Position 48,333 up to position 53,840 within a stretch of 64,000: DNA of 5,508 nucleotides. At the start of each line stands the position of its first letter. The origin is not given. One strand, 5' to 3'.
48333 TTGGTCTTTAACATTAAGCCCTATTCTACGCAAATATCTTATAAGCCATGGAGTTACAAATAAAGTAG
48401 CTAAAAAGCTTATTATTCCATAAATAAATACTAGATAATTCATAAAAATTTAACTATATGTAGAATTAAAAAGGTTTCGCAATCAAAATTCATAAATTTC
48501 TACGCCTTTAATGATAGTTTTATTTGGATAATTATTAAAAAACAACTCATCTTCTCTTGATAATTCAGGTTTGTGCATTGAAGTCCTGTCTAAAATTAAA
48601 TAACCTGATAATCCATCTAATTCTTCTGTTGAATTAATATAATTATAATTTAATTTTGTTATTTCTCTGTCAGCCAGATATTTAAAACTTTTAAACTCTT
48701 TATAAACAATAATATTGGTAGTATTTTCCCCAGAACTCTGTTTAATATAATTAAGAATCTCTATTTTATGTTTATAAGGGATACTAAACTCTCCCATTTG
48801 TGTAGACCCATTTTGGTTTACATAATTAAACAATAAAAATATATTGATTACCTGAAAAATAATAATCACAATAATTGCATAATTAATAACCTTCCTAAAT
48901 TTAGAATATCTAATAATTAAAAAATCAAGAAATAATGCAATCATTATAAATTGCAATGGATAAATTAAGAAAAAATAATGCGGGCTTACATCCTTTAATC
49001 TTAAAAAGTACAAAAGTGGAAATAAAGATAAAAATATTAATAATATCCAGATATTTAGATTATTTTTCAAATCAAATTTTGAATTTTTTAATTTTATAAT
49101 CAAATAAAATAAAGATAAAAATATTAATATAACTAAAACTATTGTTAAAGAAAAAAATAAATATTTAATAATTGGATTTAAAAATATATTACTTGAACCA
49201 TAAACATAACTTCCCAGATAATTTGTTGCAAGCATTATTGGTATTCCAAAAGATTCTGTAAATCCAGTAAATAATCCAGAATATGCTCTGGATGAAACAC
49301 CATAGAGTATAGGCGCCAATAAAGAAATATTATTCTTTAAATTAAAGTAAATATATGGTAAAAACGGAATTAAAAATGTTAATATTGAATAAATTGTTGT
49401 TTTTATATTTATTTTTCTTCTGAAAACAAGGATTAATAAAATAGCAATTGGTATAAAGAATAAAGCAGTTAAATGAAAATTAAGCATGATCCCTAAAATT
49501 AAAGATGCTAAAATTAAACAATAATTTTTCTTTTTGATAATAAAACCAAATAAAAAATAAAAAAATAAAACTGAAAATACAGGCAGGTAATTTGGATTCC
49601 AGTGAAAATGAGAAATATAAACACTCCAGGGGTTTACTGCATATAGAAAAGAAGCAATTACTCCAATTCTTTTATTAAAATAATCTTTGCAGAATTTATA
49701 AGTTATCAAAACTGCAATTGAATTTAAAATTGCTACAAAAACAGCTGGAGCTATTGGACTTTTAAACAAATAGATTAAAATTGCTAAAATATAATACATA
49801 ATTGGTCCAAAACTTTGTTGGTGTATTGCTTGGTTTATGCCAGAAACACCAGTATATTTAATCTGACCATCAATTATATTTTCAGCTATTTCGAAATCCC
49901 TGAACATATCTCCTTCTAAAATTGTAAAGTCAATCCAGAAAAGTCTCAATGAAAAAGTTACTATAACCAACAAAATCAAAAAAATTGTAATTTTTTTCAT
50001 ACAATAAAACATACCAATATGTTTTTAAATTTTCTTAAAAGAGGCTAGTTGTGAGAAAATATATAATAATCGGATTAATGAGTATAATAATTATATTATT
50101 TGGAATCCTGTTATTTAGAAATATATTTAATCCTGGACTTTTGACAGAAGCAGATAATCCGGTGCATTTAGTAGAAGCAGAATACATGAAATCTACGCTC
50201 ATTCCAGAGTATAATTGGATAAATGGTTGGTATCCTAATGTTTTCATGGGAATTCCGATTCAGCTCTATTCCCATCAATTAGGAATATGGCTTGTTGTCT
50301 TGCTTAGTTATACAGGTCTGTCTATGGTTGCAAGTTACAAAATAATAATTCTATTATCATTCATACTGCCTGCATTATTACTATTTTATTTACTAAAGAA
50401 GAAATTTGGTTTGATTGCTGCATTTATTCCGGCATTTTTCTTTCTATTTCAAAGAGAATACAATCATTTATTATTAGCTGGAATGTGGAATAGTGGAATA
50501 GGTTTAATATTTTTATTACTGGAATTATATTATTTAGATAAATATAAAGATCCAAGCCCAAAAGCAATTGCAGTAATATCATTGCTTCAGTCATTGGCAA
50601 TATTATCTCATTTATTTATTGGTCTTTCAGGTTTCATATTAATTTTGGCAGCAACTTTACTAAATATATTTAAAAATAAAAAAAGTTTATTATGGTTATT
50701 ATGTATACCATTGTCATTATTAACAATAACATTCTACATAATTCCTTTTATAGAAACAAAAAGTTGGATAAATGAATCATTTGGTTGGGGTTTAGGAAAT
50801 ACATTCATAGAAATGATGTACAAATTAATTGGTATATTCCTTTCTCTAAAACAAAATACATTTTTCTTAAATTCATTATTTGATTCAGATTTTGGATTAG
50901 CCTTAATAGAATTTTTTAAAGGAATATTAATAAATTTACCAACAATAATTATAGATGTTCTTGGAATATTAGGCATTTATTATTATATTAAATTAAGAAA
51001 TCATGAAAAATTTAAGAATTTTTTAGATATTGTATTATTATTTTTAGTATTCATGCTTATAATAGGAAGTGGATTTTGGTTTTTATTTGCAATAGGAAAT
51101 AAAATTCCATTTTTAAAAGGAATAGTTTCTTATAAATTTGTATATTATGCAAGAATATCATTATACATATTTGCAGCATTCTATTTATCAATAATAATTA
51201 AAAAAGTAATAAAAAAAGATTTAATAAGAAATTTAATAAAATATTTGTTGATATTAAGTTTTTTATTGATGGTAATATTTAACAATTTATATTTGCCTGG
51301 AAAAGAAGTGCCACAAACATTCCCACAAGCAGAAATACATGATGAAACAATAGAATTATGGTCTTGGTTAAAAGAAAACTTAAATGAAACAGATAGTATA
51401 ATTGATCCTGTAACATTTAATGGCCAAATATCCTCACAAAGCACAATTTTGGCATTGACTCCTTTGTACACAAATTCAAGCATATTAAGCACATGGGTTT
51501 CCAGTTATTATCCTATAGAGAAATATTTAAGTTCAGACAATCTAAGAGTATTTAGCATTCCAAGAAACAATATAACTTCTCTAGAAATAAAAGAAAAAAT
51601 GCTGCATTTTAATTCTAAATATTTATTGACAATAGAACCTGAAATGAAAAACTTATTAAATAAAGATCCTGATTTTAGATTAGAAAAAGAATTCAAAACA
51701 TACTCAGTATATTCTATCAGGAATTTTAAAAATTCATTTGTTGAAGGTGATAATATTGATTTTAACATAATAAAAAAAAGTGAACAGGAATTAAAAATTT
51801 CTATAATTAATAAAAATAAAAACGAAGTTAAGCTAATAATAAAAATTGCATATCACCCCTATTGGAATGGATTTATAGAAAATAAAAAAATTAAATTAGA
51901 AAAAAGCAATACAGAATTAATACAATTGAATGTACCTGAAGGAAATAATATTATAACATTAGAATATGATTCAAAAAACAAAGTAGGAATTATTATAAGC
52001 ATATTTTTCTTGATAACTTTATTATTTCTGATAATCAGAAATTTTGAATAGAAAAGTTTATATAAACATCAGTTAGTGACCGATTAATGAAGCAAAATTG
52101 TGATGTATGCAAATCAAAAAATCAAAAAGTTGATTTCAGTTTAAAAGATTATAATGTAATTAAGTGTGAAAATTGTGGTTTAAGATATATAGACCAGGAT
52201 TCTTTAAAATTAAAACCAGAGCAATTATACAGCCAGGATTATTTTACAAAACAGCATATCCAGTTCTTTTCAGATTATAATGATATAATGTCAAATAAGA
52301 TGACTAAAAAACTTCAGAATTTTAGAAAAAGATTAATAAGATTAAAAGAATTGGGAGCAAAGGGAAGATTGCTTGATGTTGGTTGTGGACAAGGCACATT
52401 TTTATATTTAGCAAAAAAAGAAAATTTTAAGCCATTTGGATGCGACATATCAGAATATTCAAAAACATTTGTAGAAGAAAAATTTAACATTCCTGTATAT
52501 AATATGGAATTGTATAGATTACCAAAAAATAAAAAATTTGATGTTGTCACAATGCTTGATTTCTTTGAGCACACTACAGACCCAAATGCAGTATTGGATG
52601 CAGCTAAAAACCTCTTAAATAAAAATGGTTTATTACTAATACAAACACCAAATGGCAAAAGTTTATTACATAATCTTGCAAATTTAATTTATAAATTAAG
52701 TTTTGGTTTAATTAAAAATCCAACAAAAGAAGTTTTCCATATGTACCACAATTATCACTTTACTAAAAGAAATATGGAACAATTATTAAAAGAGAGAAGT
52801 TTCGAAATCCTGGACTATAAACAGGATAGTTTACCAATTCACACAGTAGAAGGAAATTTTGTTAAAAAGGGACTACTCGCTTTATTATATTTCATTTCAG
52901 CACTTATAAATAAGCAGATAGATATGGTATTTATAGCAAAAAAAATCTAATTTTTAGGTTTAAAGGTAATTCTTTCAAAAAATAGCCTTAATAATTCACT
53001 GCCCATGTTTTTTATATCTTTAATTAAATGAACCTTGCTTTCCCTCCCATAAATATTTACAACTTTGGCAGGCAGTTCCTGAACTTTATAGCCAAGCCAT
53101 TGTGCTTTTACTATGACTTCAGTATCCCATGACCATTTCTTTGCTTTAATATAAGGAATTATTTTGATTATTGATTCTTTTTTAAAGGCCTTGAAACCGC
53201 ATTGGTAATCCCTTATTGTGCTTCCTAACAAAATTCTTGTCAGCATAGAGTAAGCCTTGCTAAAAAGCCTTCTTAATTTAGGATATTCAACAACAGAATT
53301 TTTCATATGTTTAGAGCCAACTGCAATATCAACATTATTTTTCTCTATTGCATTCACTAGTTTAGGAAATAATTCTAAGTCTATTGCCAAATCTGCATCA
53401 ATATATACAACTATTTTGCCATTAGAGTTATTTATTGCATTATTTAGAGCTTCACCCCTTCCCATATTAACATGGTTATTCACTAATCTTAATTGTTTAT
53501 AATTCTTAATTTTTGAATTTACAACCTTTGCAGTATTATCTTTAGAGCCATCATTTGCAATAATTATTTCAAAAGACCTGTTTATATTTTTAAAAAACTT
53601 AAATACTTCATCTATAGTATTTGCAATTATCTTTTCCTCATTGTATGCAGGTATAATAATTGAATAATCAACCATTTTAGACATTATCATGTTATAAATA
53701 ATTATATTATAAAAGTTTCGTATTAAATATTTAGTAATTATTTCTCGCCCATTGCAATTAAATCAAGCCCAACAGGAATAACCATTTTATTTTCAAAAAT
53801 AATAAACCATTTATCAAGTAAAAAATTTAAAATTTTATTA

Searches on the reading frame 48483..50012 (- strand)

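Call 56: search_protein_families(library=pfam, proteins=[window:48483-50012:-], max_evalue=0.001)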
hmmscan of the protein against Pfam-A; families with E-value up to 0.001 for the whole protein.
window:48483-50012:- (509 aa): 1 family
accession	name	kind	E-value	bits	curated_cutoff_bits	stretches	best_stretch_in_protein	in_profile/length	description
PF13231.12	PMT_2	-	2.6e-11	44.4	26.1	1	70-222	4-159/160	Dolichyl-phosphate-mannose-protein mannosyltransferase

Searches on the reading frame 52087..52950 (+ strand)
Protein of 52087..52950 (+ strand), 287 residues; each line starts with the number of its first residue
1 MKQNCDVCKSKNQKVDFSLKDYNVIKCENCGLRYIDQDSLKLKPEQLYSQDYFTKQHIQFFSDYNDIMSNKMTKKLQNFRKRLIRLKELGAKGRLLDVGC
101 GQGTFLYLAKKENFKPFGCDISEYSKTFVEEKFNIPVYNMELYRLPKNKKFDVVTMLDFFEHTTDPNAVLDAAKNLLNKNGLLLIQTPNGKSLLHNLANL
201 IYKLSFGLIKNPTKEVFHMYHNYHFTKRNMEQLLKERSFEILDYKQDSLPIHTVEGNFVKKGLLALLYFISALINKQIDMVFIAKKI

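Call 56: search_protein_families(library=pfam, proteins=[window:52087-52950:+], max_evalue=0.001)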
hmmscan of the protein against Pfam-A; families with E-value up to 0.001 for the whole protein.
window:52087-52950:+ (287 aa): 7 families
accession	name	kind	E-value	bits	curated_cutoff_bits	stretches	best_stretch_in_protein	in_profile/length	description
PF13489.12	Methyltransf_23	-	4.5e-23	82.2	27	1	75-242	8-162/164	Methyltransferase domain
PF08242.18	Methyltransf_12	-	1.3e-12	48.8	30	1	96-183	1-98/98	Methyltransferase domain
PF13847.12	Methyltransf_31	-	2.4e-12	47.2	27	1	92-201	4-119/145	Methyltransferase domain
PF08241.18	Methyltransf_11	-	2.6e-12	47.7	21.2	1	96-185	1-95/95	Methyltransferase domain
PF13649.12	Methyltransf_25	-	1.6e-11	45.2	27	1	96-181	2-97/97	Methyltransferase domain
PF02353.26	CMAS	-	6.5e-05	22.8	27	1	42-189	25-168/273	Mycolic acid cyclopropane synthetase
PF07021.18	MetW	-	0.00022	21.3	21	1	92-173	14-98/193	Methionine biosynthesis protein MetW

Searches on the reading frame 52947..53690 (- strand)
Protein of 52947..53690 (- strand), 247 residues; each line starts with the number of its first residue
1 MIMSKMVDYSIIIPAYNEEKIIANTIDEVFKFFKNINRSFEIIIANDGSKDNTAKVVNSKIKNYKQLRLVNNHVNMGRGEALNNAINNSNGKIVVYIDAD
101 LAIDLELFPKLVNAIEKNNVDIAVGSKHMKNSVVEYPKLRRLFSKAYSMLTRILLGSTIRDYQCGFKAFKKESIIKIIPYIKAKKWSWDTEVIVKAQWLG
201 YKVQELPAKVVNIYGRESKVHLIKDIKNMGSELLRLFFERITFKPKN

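Call 56: search_protein_families(library=pfam, proteins=[window:52947-53690:-], max_evalue=0.001)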
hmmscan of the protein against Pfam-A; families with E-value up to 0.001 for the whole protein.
window:52947-53690:- (247 aa): 3 families
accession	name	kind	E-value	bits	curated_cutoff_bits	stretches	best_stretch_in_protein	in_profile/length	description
PF00535.33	Glycos_transf_2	-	8e-34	117.4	23.3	1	10-177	1-167/168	Glycosyl transferase family 2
PF13641.12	Glyco_tranf_2_3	-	1.1e-12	48.9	27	1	9-132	3-128/230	Glycosyltransferase like family 2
PF10111.15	Glyco_tranf_2_2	-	7.8e-10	39.1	27.3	1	10-120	1-111/276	Glycosyltransferase like family 2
